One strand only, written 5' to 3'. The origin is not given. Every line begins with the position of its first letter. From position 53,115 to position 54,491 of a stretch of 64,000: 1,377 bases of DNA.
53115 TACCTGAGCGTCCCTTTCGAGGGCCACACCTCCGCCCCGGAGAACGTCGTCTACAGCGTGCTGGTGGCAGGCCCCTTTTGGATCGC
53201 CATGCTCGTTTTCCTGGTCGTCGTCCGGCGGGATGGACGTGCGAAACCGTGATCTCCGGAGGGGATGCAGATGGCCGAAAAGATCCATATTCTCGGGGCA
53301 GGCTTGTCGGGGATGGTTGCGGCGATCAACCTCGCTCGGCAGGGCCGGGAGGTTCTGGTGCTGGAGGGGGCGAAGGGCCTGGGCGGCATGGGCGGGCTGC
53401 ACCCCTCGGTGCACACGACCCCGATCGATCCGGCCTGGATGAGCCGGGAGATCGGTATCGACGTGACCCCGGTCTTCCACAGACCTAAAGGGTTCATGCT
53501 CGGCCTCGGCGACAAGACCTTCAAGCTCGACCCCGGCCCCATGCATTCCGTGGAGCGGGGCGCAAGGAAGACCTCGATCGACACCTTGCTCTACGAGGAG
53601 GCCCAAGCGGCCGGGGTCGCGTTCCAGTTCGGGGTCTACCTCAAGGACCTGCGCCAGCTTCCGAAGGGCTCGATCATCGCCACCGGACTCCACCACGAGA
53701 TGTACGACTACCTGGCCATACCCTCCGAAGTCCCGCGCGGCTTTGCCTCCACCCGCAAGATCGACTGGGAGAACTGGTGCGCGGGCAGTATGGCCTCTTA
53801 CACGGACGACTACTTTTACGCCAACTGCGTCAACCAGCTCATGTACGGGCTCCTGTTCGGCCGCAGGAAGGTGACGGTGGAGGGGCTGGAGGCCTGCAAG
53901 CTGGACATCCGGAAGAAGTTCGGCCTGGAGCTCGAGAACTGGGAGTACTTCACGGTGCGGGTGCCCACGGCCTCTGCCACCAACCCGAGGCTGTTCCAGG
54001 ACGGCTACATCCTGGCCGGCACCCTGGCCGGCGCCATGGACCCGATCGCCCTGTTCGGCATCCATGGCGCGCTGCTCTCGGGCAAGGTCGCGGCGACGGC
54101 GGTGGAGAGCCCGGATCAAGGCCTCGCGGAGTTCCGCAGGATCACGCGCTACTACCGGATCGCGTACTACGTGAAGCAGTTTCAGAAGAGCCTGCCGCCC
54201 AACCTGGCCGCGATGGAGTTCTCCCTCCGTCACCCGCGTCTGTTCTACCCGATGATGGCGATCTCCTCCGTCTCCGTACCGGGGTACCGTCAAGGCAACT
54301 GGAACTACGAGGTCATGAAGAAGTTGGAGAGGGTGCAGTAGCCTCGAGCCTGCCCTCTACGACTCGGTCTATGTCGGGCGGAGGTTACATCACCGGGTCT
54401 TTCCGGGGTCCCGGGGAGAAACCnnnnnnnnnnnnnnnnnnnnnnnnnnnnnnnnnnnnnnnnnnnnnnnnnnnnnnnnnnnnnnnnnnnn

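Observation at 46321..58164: MMPL transporter + four CruF/DUF422-like membrane proteins + GGR-like flavoprotein + ALDH-ADH fusion + CrtC-like hydratase: candidate undescribed isoprenoid-hydrating module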

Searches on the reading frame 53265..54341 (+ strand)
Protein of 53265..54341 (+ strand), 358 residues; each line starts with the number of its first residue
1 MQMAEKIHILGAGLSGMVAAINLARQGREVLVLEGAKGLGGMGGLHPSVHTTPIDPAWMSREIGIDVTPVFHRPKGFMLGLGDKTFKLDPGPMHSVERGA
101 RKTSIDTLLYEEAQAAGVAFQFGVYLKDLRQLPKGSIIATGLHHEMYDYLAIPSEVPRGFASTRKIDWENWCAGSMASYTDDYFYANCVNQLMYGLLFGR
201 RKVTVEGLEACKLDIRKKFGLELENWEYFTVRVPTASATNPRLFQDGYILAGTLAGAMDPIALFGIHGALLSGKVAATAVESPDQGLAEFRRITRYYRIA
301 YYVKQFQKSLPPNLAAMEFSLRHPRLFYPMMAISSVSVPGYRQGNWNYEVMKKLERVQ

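Call 3: search_protein_families(library=pfam, proteins=[window:53265-54341:+], max_evalue=0.01)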
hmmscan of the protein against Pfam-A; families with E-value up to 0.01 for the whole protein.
window:53265-54341:+ (358 aa): 9 families
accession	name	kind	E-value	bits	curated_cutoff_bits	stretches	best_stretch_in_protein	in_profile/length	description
PF13450.12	NAD_binding_8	-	6.2e-07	30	21.9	1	9-41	1-33/68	NAD(P)-binding Rossmann-like domain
PF12831.13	FAD_oxidored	-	1.7e-05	24.7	27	1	8-43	3-38/416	FAD dependent oxidoreductase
PF01266.30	DAO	-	0.00025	21.1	27.9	1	7-41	2-37/353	FAD dependent oxidoreductase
PF00890.30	FAD_binding_2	-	0.00026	20.7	20.4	1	9-41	4-36/414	FAD binding domain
PF03486.20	HI0933_like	-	0.00043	20.2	50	1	6-40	2-36/244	HI0933-like protein Rossmann domain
PF07992.20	Pyr_redox_2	-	0.0017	18.3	26.1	1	6-91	2-81/291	Pyridine nucleotide-disulphide oxidoreductase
PF01134.28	GIDA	-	0.0036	16.9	22.1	1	6-34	1-29/391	Glucose inhibited division protein A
PF01593.30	Amino_oxidase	-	0.0041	16.9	19.8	1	14-41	1-28/443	Flavin containing amine oxidoreductase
PF01494.25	FAD_binding_3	-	0.0064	16.2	22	0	7-34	4-31/349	FAD binding domain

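Call 4: search_protein_families(library=ncbifam, proteins=[window:53265-54341:+], max_evalue=0.01)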
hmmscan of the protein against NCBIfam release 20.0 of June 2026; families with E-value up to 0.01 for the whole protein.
window:53265-54341:+ (358 aa): 53 families (the best 25 are shown)
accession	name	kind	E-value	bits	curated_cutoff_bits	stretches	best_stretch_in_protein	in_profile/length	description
TIGR02032.1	GG-red-SF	subfamily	2e-08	34.3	158.8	1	9-125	5-113/297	geranylgeranyl reductase family protein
NF005560.0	PRK07233.1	equivalog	8.9e-07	28.1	252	1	6-44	2-40/435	hypothetical protein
TIGR03467.1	HpnE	equivalog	1.8e-06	27.6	283.05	1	7-42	1-36/430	hydroxysqualene dehydroxylase HpnE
NF049967.1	QhpG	equivalog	1.8e-06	27.2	240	1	7-50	1-44/423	flavin-dependent monooxygenase QhpG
TIGR02023.1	BchP-ChlP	subfamily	3.1e-06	26.4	343.3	0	7-36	3-32/388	geranylgeranyl diphosphate reductase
NF005313.0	PRK06847.1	subfamily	1.8e-05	23.9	372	1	1-37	1-37/375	hypothetical protein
NF038174.1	maturase_GoxB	equivalog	3.6e-05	23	400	0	6-35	2-31/358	glycine oxidase maturase GoxB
NF007542.0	PRK10157.1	subfamily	4.3e-05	22.4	610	1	9-38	10-39/428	FAD-dependent oxidoreductase FixC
NF045637.1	carotdesatCrtDProt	equivalog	6.6e-05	21.6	580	1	8-42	2-36/485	1-hydroxycarotenoid 3,4-desaturase CrtD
NF003726.0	PRK05329.2-5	equivalog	8.2e-05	21.6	354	1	8-41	5-36/415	glycerol-3-phosphate dehydrogenase subunit GlpB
NF006021.0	PRK08163.1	equivalog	0.0001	21.4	459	1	2-43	3-44/398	3-hydroxybenzoate 6-monooxygenase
NF009410.0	PRK12771.1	subfamily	0.00013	20.7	516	1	4-42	138-176/566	NAD(P)-binding protein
TIGR02734.1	crtI_fam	subfamily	0.00015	20.6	238.1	1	9-44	3-38/504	phytoene desaturase family protein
NF058655.1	CrtID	equivalog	0.00026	20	640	1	7-43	1-37/478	bifunctional phytoene desaturase/3,4-desaturase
NF009472.0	PRK12834.1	equivalog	0.00031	19.3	476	1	2-41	2-43/550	FAD-binding dehydrogenase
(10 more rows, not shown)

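Call 33: search_solved_structures(query=window:53265-54341:+, max_evalue=1)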
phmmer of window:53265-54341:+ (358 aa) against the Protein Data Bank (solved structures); distinct sequences matched with E-value up to 1: 47.
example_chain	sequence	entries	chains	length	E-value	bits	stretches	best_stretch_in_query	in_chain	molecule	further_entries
6cr0_A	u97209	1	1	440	0.0019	20.5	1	5-42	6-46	(S)-6-hydroxynicotine oxidase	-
9vex_A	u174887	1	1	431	0.021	17.1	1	6-55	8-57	Beta-cyclopiazonate dehydrogenase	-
3ihg_A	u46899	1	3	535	0.025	16.9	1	7-40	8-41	RdmE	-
9kp8_A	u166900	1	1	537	0.027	16.7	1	6-55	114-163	alpha-glucosidase,Beta-cyclopiazonate dehydrogenase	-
8r2t_A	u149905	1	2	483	0.03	16.6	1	6-78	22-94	FAD-binding domain-containing protein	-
4at0_A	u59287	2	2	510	0.058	15.7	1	7-45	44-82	3-KETOSTEROID-DELTA4-5ALPHA-DEHYDROGENASE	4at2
7koe_C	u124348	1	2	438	0.064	15.5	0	226-307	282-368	Electron transfer flavoprotein-quinone oxidoreductase FixC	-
3k7t_A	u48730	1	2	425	0.07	15.4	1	9-43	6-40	6-hydroxy-L-nicotine oxidase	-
3k7m_X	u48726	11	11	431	0.071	15.4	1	9-43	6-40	6-hydroxy-L-nicotine oxidase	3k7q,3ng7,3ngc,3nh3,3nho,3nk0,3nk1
4iv9_A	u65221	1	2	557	0.075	15.3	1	6-93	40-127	Tryptophan 2-monooxygenase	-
8x38_A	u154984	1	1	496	0.078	15.2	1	7-54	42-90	Decarboxylative Vanillate 1-Hydroxylase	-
3v76_A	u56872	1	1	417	0.083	15.1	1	6-40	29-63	Flavoprotein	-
4y4n_A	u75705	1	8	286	0.086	15.1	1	7-120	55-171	Putative ribose 1,5-bisphosphate isomerase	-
7rt0_A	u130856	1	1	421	0.091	15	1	6-41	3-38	4-methylaminobutanoate oxidase (methylamine-forming)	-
4e0v_A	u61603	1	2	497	0.093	15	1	5-42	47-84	L-amino-acid oxidase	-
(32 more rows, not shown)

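Call 37: find_homologous_proteins(query=window:53265-54341:+)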
Query window:53265-54341:+ (358 aa): 529 proteins with E <= 0.001 among 6681 candidates; the best 120 are listed.
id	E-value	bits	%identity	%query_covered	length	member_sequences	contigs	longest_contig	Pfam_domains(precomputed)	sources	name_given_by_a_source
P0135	2.5e-241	818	100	99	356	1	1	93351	PF13450.13,PF12831.14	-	-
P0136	6.5e-211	718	85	99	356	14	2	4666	PF13450.13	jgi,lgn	jgi:flavin-dependent dehydrogenase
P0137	4.1e-195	666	79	99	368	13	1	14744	PF13450.13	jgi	jgi:flavin-dependent dehydrogenase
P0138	1.2e-168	579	69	100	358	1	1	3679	PF01266.31,PF13450.13,PF12831.14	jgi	-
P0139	2.0e-167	575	67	99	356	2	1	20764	PF01593.31,PF13450.13,PF12831.14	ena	-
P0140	5.4e-167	573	69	99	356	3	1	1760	PF13450.13,PF12831.14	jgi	jgi:flavin-dependent dehydrogenase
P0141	3.0e-166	571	69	98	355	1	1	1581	PF01593.31,PF13450.13,PF12831.14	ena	-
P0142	4.1e-166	570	67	99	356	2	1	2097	PF13450.13,PF12831.14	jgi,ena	-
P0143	3.6e-164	564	67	99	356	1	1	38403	PF01593.31,PF13450.13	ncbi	-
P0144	2.2e-163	561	67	99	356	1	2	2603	PF13450.13,PF12831.14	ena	-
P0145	1.1e-160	553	66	99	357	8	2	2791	PF01266.31,PF13450.13,PF12831.14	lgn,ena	-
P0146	3.2e-159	548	66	99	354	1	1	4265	PF01593.31,PF13450.13,PF12831.14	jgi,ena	-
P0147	5.9e-159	547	67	99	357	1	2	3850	PF13450.13,PF00890.31,PF12831.14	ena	-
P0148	1.0e-158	546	66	99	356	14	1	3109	PF01593.31,PF13450.13,PF00890.31,PF12831.14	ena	-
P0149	5.9e-157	540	64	99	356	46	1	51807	PF01593.31,PF13450.13,PF00890.31,PF12831.14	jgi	-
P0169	7.5e-92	326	46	98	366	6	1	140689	PF13450.13,PF12831.14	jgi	jgi:hypothetical protein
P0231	4.7e-74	268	42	97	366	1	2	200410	PF13450.13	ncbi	-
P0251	1.1e-71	260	38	99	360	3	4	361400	PF13450.13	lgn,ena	-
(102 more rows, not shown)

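Call 41: search_solved_structures(query=A3, max_evalue=0.1)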
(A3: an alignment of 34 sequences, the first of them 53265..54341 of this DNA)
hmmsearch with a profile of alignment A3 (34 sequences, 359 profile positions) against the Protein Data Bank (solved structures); distinct sequences matched with E-value up to 0.1: 175 (the best 60 are shown).
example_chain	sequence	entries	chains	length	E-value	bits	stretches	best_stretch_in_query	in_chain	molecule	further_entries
3gf4_A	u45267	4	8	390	1.8e-06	30.3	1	2-40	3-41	UDP-galactopyranose mutase | Probable UDP-galactopyranose mutase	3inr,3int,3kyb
2bi7_A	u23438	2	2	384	1.9e-06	30.2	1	2-39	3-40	UDP-GALACTOPYRANOSE MUTASE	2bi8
1wam_A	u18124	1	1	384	1.9e-06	30.2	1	2-39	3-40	UDP-GALACTOPYRANOSE MUTASE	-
2e1m_A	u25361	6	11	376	4.5e-06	29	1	3-44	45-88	L-glutamate oxidase | L-glutamate oxidase precursor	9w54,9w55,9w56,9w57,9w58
6cr0_A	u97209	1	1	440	7.4e-06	28.3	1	6-42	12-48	(S)-6-hydroxynicotine oxidase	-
7e0c_A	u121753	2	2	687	8.7e-06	28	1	3-44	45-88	L-glutamate oxidase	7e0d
8jpw_A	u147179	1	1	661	9.6e-06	27.9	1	3-44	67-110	L-glutamate oxidase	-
4e0v_A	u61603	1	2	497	1.1e-05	27.7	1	3-39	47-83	L-amino-acid oxidase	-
5ts5_A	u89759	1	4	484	1.2e-05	27.6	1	3-39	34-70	Amine oxidase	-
5vj7_A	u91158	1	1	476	1.9e-05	26.9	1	3-40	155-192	Oxidoreductase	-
7kpq_A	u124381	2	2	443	2e-05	26.9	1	4-143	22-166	FAD-dependent monooxygenase CtdE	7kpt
4rep_A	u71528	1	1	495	2e-05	26.8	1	4-39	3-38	Gamma-carotene desaturase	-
8eej_B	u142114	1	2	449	2.4e-05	26.6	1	2-39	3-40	Amine oxidase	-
8een_B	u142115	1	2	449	2.4e-05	26.6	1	2-39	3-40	Amine oxidase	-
8eef_A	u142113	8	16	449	2.4e-05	26.6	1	2-39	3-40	Amine oxidase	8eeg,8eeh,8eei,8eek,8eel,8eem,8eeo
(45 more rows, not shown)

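Call 55: predict_structure(alignment_id=A3)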
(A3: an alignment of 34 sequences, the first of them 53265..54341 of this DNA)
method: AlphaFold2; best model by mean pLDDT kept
length: 358 residues; sequences in the alignment: 34
mean_pLDDT: 93.4   pTM: 0.93
mean pLDDT of the five models: 93.4, 93.1, 93.1, 91.3, 91.4
residues with pLDDT >= 90: 301; 70-90: 53; 50-70: 1; < 50: 3
segments of 3 or more residues with pLDDT < 50: 1-3
pLDDT, mean of each block of 10 residues (from residue 1): 73 97 98 95 88 96 98 96 94 96 98 99 91 95 90 94 94 94 94 94 93 96 93 94 97 95 92 98 98 95 89 86 92 91 91 91
secondary structure, 60 per line:
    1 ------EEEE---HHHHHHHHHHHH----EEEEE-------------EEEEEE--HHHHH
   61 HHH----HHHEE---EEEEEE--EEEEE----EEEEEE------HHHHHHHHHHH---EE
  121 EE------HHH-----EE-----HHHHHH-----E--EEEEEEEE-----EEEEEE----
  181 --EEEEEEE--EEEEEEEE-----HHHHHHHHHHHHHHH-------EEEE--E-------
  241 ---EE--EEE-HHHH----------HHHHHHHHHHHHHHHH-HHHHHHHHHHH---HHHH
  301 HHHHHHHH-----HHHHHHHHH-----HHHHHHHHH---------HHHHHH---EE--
elements in order: E7-10 H14-25 E30-34 E48-53 H56-63 E76-81 E84-88 E93-98 H105-115 E119-122 H144-149 E158-165 E171-176 E183-189 E192-199 H205-219 E227-230 E248-250 H252-255 H266-281 H283-293 H297-308 H314-322 H328-336 H346-351

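Call 58: fold_search(model_id=the predicted structure, library=pdb)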
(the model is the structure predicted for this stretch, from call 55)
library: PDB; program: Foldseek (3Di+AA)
matches with E <= 10: 1936; with E <= 0.001: 764
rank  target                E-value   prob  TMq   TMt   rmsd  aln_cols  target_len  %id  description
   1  3oz2                  6.8e-16  1.00  0.65  0.59   5.0       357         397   16  Crystal structure of a geranylgeranyl bacteriochlorophyll reductase-like (Ta0516) from Thermoplasma acidophilum at 1.60  (released 2010-10-27)
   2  8gqr_B                3.1e-15  1.00  0.58  0.56   7.1       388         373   14  Crystal structure of VioD with FAD (released 2023-03-29)
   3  8h0m                  4.7e-15  1.00  0.60  0.55   7.4       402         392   15  Crystal structure of VioD (released 2023-04-12)
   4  8gsm_G                8.6e-15  1.00  0.63  0.53   5.9       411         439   16  Crystal Structure of VibMO1 (released 2023-09-13)
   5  8gqr_A                9.7e-15  1.00  0.58  0.56   7.1       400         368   14  Crystal structure of VioD with FAD (released 2023-03-29)
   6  3c4a                  1.5e-14  1.00  0.58  0.57   8.7       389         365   15  Crystal structure of vioD hydroxylase in complex with FAD from Chromobacterium violaceum. Northeast Structural Genomics  (released 2008-02-05)
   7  4bk1                  1.7e-14  1.00  0.62  0.58   5.2       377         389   15  Crystal structure of 3-hydroxybenzoate 6-hydroxylase uncovers lipid- assisted flavoprotein strategy for regioselective a (released 2013-07-24)
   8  4bjz                  2.0e-14  1.00  0.61  0.56   5.5       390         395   15  Crystal structure of 3-hydroxybenzoate 6-hydroxylase uncovers lipid- assisted flavoprotein strategy for regioselective a (released 2013-07-24)
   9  4opu                  2.0e-14  1.00  0.63  0.51   9.0       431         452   13  Constructing tailored isoprenoid products by structure-guided modification of geranylgeranyl reductase (released 2014-07-09)
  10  8gsm_J                2.7e-14  1.00  0.61  0.51   6.3       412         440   17  Crystal Structure of VibMO1 (released 2023-09-13)
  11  7koe_C                4.7e-14  1.00  0.62  0.52  10.7       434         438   15  Electron bifurcating flavoprotein Fix/EtfABCX (released 2021-01-20)
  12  4bk2                  5.0e-14  1.00  0.60  0.55   5.5       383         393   16  Crystal structure of 3-hydroxybenzoate 6-hydroxylase uncovers lipid- assisted flavoprotein strategy for regioselective a (released 2013-07-24)
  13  4bk3                  5.6e-14  1.00  0.59  0.54   6.0       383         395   15  Crystal structure of 3-hydroxybenzoate 6-hydroxylase uncovers lipid- assisted flavoprotein strategy for regioselective a (released 2013-07-24)
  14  6fp1_B                9.1e-14  1.00  0.61  0.51   6.7       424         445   16  The crystal structure of P.fluorescens Kynurenine 3-monooxygenase (KMO) in complex with competitive inhibitor No. 1 (released 2019-08-21)
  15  6fp1_A                9.1e-14  1.00  0.59  0.50   7.5       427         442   16  The crystal structure of P.fluorescens Kynurenine 3-monooxygenase (KMO) in complex with competitive inhibitor No. 1 (released 2019-08-21)
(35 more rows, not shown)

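Call 60: find_encoding_contigs(protein=P0231, flank=10000, max_places=1)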
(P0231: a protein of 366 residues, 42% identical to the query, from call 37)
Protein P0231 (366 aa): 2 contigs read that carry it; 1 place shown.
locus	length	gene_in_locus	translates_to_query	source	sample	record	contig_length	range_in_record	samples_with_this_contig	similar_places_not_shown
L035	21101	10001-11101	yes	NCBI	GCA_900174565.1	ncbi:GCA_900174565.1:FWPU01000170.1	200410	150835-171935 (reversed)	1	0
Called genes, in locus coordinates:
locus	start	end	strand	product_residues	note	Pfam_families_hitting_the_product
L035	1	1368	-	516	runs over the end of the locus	PF01039:Carboxyl_trans, PF03255:ACCA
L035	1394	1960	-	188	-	PF13560:HTH_31, PF01381:HTH_3, PF12844:HTH_19, PF13443:HTH_26, PF07883:Cupin_2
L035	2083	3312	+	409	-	PF01734:Patatin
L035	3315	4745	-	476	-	-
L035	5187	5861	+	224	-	PF03551:PadR, PF13601:HTH_34 (weak), PF10400:Vir_act_alpha_C (weak)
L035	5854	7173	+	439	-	PF01565:FAD_binding_4, PF02913:FAD-oxidase_C (faint)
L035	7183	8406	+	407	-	PF13183:Fer4_8, PF02754:CCG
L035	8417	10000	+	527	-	PF01565:FAD_binding_4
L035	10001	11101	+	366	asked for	PF13450:NAD_binding_8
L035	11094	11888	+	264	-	PF09918:DUF2148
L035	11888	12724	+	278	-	PF09918:DUF2148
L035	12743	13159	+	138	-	PF02036:SCP2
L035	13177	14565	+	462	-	PF00501:AMP-binding (weak), PF14535:AMP-binding_C_2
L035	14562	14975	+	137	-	PF12172:zf-ChsH2 (faint), PF01796:OB_ChsH2_C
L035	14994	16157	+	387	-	PF00108:Thiolase_N, PF00109:ketoacyl-synt (faint), PF02801:Ketoacyl-synt_C (faint), PF08545:ACP_syn_III (faint), PF02803:Thiolase_C, PF22691:Thiolase_C_1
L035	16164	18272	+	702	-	PF02310:B12-binding (weak)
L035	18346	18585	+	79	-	-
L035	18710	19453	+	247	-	PF00106:adh_short, PF08659:KR, PF13561:adh_short_C2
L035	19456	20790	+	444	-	PF02730:AFOR_N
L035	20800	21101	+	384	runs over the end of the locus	PF09825:BPL_N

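Call 61: find_encoding_contigs(protein=P0251, flank=10000, max_places=1)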
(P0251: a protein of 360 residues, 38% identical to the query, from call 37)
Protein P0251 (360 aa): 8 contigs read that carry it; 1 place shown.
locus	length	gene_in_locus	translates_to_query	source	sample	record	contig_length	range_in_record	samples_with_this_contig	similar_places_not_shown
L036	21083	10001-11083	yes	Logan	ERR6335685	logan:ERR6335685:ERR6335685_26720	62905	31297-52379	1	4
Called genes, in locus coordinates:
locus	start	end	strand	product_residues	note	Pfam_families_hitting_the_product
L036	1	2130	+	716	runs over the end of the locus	PF04879:Molybdop_Fe4S4, PF00384:Molybdopterin, PF01568:Molydop_binding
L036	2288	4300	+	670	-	PF00724:Oxidored_FMN, PF01946:Thi4 (faint), PF03486:HI0933_like (weak), PF07992:Pyr_redox_2, PF00070:Pyr_redox (faint), PF00890:FAD_binding_2 (weak), PF12831:FAD_oxidored, PF13450:NAD_binding_8 (weak), +1 more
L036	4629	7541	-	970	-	PF01565:FAD_binding_4, PF02913:FAD-oxidase_C (faint), PF01565:FAD_binding_4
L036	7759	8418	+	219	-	PF00440:TetR_N, PF13977:TetR_C_6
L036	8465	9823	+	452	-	PF14535:AMP-binding_C_2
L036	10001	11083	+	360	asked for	PF13450:NAD_binding_8 (weak)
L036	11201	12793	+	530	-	PF00890:FAD_binding_2 (faint), PF01134:GIDA (faint), PF01266:DAO, PF01593:Amino_oxidase, PF01946:Thi4 (faint), PF03486:HI0933_like (weak), PF12831:FAD_oxidored (weak), PF13450:NAD_binding_8 (weak)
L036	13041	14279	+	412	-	PF02754:CCG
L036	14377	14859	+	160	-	PF01796:OB_ChsH2_C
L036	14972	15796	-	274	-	PF00106:adh_short, PF08659:KR, PF13561:adh_short_C2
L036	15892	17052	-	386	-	PF00108:Thiolase_N, PF02801:Ketoacyl-synt_C (faint), PF00109:ketoacyl-synt (weak), PF08545:ACP_syn_III (faint), PF02803:Thiolase_C, PF22691:Thiolase_C_1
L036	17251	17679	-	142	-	-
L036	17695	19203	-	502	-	PF06980:DUF1302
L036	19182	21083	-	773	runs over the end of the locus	PF03176:MMPL, PF12349:Sterol-sensing (weak), PF03176:MMPL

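Call 62: find_encoding_contigs(protein=P0169, flank=10000, max_places=1)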
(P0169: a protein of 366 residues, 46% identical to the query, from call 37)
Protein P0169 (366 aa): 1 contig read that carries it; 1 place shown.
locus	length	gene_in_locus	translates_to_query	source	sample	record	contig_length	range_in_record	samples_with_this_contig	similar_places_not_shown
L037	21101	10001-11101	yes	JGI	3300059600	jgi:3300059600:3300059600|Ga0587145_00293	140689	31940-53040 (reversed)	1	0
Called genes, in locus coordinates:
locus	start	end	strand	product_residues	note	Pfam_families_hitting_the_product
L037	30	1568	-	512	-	PF01073:3Beta_HSD (weak), PF01370:Epimerase, PF05368:NmrA, PF13460:NAD_binding_10, PF11066:DUF2867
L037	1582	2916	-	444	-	-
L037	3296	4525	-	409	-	-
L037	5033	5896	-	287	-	PF02811:PHP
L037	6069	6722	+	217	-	PF02811:PHP, PF13263:PHP_C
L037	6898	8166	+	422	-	PF24894:Hexapep_GlmU (faint), PF25084:LbH_EIF2B, PF25087:GMPPB_C, PF00132:Hexapep (faint)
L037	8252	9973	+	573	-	-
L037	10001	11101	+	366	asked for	PF12831:FAD_oxidored (weak), PF13450:NAD_binding_8 (weak)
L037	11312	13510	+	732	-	PF13802:Gal_mutarotas_2, PF01055:Glyco_hydro_31_2nd, PF21365:Glyco_hydro_31_3rd, PF17137:DUF5110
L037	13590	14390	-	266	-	PF01243:PNPOx_N (weak)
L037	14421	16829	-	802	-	PF02901:PFL-like, PF01228:Gly_radical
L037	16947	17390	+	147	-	PF04606:Ogr_Delta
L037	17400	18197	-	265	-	PF03692:CxxCxxCC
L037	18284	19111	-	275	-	PF03692:CxxCxxCC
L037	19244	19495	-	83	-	PF09723:Zn_ribbon_8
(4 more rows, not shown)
